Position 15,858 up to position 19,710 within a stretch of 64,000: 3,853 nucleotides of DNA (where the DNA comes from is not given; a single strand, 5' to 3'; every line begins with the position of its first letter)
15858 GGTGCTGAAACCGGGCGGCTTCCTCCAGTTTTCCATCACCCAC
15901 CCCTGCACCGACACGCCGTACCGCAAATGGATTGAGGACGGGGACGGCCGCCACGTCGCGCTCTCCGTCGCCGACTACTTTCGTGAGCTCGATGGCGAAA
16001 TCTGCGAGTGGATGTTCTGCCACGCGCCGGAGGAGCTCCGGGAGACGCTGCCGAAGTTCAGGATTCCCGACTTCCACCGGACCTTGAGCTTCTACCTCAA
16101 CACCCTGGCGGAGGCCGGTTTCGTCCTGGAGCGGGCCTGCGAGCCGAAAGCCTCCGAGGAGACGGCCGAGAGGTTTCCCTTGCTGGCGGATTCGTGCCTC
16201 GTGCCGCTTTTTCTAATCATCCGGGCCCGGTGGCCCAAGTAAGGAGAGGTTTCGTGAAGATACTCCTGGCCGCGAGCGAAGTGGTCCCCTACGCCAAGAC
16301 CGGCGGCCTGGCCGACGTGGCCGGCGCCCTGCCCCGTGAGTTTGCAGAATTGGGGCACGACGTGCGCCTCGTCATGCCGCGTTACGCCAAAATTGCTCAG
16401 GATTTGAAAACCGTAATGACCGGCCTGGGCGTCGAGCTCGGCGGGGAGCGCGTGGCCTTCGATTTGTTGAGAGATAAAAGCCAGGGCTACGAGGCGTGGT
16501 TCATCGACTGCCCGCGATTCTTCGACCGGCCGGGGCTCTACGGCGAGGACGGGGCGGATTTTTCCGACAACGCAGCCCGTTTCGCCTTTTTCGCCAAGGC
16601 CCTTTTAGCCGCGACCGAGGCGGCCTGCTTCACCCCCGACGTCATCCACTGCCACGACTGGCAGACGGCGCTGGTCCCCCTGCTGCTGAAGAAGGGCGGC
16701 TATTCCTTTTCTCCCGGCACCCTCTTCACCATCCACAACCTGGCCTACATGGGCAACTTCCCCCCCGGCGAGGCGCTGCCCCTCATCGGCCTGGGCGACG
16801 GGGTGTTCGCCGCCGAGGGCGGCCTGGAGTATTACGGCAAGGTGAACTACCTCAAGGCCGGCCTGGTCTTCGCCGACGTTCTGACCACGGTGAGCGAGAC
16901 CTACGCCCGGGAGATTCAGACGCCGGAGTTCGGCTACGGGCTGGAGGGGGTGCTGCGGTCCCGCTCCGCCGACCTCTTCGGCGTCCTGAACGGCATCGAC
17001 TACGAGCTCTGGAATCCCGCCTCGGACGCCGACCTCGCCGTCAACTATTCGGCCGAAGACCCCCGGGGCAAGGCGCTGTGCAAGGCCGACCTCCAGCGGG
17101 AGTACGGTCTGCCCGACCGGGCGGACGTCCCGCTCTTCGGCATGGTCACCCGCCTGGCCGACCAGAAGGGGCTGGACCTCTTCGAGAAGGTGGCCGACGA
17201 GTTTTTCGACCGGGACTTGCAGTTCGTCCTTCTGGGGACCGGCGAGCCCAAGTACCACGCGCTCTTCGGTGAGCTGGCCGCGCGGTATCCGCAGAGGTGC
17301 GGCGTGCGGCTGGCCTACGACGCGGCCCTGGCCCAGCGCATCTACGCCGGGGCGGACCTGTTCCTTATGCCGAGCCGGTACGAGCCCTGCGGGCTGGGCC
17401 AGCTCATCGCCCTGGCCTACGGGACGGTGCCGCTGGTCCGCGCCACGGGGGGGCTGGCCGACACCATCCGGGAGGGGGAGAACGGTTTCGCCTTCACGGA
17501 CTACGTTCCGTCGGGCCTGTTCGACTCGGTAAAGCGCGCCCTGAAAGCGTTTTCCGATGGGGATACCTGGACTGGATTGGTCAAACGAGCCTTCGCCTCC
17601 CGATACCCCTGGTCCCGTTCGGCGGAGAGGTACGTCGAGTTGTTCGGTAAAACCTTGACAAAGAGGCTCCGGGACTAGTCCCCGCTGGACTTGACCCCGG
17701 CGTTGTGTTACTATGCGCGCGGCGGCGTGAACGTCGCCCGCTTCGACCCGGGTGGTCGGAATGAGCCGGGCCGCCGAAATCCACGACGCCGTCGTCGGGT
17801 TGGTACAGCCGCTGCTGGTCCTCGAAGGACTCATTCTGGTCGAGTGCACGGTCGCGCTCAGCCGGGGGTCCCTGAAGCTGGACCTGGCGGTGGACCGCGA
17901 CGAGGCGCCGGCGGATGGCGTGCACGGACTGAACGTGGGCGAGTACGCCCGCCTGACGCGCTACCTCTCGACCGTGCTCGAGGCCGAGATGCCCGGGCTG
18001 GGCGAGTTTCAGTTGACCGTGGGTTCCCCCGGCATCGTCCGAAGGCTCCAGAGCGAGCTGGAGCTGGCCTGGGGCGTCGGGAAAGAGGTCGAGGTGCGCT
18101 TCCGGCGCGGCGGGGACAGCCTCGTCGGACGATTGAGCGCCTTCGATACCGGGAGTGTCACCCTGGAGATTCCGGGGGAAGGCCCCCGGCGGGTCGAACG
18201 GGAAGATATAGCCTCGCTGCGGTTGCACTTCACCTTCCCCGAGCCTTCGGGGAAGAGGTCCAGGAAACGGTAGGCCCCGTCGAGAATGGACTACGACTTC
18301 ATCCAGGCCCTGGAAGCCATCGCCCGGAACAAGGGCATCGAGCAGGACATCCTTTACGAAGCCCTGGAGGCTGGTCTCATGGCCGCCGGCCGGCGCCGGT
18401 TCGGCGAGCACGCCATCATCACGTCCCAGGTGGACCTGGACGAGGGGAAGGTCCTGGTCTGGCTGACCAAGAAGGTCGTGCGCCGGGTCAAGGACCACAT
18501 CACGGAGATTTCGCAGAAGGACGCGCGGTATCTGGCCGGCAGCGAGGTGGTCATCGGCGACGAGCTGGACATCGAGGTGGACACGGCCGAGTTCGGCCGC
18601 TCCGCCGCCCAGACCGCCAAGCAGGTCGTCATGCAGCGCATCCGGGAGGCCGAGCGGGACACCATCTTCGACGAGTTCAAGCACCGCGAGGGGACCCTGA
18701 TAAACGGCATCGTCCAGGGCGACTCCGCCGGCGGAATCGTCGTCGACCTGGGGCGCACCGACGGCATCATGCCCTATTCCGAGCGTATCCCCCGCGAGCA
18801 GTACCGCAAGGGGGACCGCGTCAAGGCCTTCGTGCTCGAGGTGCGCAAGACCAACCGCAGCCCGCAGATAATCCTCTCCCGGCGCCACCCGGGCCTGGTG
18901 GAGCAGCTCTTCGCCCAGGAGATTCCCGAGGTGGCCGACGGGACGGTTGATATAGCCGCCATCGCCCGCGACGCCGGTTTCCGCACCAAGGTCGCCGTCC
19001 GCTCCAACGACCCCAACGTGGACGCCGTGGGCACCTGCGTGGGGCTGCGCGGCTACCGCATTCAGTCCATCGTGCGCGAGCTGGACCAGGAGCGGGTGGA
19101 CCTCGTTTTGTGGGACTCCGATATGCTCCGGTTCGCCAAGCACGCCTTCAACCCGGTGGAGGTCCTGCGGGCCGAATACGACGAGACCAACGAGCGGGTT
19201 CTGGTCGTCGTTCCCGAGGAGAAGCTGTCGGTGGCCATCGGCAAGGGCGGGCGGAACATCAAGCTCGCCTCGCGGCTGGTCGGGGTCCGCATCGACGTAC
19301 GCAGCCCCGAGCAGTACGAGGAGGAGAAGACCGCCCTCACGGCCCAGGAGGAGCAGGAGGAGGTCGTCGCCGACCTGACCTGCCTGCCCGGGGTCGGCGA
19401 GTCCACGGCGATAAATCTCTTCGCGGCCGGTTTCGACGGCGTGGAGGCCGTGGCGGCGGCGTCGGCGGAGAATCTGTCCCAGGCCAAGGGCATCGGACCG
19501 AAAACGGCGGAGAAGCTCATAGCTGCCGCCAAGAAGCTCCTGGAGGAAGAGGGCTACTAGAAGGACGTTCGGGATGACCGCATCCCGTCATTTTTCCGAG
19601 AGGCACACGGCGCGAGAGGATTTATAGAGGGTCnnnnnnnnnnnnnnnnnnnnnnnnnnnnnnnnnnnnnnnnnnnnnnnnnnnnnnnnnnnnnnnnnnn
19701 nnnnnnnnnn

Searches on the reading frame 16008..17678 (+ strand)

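Call 49: search_protein_families(library=pfam, proteins=[window:16008-17678:+], max_evalue=0.001)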
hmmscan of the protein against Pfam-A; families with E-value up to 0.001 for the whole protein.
window:16008-17678:+ (556 aa): 6 families
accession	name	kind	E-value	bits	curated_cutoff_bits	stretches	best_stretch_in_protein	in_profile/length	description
PF08323.17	Glyco_transf_5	-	3.5e-80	269.6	22.7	1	84-317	1-238/239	Starch synthase catalytic domain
PF13692.12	Glyco_trans_1_4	-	4.2e-14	53.4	27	1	375-513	2-141/142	Glycosyl transferases group 1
PF00534.26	Glycos_transf_1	-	5.9e-14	52.4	26.4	1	373-513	14-157/172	Glycosyl transferases group 1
PF13439.12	Glyco_transf_4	-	7.6e-09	36.3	28.5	1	99-305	2-150/170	Glycosyltransferase Family 4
PF13579.12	Glyco_trans_4_4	-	2.8e-08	34.7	29.7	1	99-304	1-143/158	Glycosyl transferase 4-like domain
PF20706.3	GT4-conflict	-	6.5e-06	25.8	26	1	379-494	202-327/385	Family 4 Glycosyltransferase in conflict systems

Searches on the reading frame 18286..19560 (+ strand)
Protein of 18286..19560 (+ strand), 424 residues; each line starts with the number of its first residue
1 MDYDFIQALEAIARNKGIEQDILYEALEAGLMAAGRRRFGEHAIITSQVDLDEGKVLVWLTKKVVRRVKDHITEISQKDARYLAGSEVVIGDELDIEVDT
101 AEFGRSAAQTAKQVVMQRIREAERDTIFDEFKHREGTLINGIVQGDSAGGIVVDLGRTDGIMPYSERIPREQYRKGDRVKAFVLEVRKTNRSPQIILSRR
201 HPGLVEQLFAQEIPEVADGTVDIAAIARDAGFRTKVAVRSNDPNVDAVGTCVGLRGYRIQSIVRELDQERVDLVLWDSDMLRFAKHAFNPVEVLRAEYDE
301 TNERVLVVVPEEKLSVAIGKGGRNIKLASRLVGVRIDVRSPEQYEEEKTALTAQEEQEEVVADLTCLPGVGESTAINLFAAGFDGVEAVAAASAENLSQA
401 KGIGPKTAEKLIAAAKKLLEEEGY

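Call 49: search_protein_families(library=pfam, proteins=[window:18286-19560:+], max_evalue=0.001)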
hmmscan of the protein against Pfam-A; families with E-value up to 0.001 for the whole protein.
window:18286-19560:+ (424 aa): 11 families
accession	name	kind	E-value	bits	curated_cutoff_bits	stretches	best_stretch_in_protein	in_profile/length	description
PF08529.16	NusA_N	-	1.3e-32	113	23.8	1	4-125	1-119/119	NusA N-terminal domain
PF13184.12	KH_5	-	2.3e-26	92.1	27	1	230-295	1-66/69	NusA-like KH domain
PF14520.12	HHH_5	-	3.2e-14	53.6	27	1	363-417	3-57/57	Helix-hairpin-helix domain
PF00633.29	HHH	-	2.9e-08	33.6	24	1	386-413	2-29/30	Helix-hairpin-helix motif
PF00575.29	S1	-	7.3e-08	33.1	22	1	132-194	1-70/74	S1 RNA binding domain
PF12826.13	HHH_2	-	9.5e-06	26.1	27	1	367-411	8-51/64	Helix-hairpin-helix motif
PF01367.25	5_3_exonuc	-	0.00015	22.6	40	0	393-418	16-41/97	5'-3' exonuclease, C-terminal SAM fold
PF07650.23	KH_2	-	0.0002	21.6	22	0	297-336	19-58/78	KH domain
PF21176.3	RecR_HhH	-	0.00025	21.2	27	0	359-375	3-19/45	RecR, helix-hairpin-helix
PF00013.35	KH_1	-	0.00042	20.5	21.5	0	307-343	4-41/66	KH domain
PF14229.12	DUF4332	-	0.00077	20.1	23.2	0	361-399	52-90/122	Domain of unknown function (DUF4332)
